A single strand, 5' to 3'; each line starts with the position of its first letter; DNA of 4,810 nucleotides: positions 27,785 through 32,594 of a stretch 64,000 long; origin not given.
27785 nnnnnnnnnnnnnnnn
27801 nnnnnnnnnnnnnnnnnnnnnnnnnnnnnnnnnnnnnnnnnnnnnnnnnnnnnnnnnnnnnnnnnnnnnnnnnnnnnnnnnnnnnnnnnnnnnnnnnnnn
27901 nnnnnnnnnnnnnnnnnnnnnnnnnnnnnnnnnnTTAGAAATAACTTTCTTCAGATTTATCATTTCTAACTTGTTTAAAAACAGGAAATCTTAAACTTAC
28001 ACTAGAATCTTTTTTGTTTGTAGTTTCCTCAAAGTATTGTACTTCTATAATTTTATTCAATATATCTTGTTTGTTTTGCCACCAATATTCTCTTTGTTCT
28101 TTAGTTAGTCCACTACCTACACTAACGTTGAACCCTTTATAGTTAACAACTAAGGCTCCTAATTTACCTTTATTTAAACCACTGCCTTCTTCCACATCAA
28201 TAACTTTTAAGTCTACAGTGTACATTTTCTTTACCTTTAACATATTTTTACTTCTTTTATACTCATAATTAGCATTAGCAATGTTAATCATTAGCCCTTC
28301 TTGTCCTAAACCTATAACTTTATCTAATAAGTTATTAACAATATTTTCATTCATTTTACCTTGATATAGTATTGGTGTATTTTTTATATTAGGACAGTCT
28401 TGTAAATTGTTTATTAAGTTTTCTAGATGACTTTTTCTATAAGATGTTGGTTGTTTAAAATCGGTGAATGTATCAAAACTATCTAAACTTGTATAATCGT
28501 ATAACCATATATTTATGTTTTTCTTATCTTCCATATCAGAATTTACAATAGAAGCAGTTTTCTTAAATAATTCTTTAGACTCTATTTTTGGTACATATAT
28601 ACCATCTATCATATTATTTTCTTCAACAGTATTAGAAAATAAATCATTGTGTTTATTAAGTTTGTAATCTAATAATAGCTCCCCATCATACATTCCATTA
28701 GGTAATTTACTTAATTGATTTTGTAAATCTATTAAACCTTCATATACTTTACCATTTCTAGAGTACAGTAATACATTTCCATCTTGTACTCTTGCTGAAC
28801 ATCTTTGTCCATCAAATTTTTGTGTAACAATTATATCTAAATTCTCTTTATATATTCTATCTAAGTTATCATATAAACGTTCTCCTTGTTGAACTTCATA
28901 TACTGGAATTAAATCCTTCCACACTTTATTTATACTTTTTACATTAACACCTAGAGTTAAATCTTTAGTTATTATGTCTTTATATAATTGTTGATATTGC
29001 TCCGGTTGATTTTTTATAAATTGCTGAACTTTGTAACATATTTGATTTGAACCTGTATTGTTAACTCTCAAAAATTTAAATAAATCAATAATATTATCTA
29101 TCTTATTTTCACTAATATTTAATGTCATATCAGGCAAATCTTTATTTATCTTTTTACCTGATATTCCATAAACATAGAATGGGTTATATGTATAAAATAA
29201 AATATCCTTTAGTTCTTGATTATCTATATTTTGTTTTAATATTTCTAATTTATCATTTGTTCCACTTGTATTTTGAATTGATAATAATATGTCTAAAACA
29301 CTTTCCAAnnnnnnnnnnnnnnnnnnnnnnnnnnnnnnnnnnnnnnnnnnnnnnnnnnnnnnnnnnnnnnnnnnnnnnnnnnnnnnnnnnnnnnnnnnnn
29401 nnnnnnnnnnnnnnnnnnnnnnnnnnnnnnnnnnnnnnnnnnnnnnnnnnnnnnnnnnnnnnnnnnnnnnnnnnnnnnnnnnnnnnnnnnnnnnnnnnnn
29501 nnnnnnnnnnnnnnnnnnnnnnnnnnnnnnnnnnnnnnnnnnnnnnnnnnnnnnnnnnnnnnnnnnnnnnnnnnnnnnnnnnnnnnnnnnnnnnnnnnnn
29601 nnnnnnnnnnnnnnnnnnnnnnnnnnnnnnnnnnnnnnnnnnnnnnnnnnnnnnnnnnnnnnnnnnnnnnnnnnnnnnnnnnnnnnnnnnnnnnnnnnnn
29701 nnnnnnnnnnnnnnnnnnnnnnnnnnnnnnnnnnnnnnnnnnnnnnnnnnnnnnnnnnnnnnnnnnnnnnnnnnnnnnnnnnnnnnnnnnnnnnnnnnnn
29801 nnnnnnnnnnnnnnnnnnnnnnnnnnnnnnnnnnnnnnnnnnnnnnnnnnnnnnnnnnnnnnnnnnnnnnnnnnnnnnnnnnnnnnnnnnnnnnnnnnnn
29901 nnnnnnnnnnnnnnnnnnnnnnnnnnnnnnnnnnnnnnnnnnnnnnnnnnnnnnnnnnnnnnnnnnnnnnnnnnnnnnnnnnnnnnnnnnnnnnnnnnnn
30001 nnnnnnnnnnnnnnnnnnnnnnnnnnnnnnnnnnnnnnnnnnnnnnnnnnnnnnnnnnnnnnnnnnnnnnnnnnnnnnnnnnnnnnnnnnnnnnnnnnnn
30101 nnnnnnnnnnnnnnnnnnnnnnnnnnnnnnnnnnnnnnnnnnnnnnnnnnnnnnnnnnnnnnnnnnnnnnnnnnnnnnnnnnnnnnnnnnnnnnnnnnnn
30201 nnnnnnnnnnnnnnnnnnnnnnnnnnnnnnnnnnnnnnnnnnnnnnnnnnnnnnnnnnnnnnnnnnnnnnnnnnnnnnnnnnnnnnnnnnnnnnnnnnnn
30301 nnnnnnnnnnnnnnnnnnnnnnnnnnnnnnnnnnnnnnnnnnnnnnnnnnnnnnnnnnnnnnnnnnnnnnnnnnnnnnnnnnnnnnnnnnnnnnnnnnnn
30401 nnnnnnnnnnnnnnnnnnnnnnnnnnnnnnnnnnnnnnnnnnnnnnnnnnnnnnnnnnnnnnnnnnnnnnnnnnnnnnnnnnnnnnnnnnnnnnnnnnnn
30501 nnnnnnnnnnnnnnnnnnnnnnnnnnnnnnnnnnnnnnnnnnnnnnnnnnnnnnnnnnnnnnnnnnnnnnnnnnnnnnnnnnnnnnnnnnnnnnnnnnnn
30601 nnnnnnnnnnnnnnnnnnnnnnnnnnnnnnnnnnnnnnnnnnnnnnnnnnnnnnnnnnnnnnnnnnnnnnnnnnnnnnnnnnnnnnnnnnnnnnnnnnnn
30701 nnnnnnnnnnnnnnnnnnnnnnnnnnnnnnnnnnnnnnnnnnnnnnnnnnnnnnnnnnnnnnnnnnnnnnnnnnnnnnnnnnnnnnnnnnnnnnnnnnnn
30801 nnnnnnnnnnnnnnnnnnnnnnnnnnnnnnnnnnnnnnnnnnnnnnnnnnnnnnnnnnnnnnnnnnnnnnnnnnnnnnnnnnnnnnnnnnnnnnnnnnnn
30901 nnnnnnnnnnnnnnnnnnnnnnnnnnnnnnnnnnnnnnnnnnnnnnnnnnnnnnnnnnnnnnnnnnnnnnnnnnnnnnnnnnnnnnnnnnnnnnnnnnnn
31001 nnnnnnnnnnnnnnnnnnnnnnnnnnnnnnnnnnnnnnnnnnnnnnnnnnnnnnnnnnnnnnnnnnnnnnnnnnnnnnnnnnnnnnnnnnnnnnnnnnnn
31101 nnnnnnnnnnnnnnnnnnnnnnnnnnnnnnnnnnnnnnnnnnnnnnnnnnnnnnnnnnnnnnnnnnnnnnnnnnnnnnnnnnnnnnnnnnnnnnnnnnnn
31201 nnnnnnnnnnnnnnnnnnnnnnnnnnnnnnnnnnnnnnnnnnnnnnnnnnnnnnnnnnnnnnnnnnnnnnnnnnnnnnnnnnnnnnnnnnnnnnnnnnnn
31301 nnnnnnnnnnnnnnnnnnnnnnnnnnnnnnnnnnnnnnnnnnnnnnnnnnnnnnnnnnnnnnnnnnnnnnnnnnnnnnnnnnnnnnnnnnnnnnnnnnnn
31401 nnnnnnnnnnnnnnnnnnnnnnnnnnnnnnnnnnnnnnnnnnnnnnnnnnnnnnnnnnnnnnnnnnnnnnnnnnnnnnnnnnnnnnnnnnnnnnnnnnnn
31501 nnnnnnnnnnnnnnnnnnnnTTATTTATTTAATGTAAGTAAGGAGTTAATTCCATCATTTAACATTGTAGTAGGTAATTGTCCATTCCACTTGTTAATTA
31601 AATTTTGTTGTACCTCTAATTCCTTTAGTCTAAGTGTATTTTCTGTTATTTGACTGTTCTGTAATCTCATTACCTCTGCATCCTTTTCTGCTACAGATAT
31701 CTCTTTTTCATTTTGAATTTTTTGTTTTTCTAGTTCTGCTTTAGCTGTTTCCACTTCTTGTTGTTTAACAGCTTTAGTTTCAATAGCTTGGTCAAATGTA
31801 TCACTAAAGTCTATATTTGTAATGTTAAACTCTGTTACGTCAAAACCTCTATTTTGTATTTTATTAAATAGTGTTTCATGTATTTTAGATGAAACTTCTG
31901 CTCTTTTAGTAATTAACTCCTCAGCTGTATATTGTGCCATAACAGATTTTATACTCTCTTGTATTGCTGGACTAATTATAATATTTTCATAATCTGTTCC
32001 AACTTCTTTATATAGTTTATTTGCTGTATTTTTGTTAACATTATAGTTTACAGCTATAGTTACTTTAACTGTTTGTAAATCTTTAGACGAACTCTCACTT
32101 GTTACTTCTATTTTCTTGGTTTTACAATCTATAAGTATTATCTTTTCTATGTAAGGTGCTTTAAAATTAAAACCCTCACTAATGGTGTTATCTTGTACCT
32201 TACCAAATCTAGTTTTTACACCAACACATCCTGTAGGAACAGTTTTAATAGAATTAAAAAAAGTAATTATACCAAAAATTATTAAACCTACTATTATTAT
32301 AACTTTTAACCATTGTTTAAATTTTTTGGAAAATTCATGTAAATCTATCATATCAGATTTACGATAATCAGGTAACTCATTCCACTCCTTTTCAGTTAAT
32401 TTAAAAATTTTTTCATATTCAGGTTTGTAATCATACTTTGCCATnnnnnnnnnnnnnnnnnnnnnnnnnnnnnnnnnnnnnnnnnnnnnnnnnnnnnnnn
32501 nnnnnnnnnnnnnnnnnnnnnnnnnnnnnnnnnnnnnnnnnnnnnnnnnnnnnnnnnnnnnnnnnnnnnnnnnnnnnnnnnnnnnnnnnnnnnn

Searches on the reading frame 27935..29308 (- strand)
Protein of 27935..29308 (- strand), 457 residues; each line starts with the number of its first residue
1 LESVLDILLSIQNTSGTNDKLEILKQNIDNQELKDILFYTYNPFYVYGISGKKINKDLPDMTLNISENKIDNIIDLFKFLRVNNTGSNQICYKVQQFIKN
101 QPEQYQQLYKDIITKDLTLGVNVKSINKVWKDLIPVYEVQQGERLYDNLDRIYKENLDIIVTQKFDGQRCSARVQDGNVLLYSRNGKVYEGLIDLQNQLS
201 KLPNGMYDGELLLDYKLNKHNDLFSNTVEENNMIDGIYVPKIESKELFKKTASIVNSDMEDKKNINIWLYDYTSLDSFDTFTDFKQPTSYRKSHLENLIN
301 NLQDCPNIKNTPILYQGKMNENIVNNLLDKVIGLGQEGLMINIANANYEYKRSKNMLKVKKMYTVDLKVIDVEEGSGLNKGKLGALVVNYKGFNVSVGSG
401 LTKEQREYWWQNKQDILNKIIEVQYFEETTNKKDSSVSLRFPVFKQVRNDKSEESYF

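Call 15: search_protein_families(library=phrogs, proteins=[window:27935-29308:-], max_evalue=0.00001)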
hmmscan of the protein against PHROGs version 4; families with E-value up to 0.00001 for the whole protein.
window:27935-29308:- (457 aa): 2 families
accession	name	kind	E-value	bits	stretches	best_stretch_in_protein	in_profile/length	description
phrog_114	-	DNA, RNA and nucleotide metabolism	9.5e-94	316.1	1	1-456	88-506/634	ATP-dependent DNA ligase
phrog_12420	-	DNA, RNA and nucleotide metabolism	1.8e-09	38.8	1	4-134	7-132/133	ATP-dependent DNA ligase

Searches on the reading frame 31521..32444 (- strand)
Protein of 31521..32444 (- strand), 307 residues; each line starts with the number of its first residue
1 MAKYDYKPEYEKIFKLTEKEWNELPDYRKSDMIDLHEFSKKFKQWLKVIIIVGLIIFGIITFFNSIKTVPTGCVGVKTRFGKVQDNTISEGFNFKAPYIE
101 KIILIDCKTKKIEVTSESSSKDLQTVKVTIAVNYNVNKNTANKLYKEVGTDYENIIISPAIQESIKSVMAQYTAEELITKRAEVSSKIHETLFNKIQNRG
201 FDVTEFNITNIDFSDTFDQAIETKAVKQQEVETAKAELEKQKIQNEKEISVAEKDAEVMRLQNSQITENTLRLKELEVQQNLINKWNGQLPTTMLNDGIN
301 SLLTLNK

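Call 15: search_protein_families(library=phrogs, proteins=[window:31521-32444:-], max_evalue=0.00001)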
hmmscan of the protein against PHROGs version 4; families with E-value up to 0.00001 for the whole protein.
window:31521-32444:- (307 aa): 1 family
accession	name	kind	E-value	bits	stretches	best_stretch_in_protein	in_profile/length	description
phrog_200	-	other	7.9e-54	184.2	1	41-298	76-350/379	lipoprotein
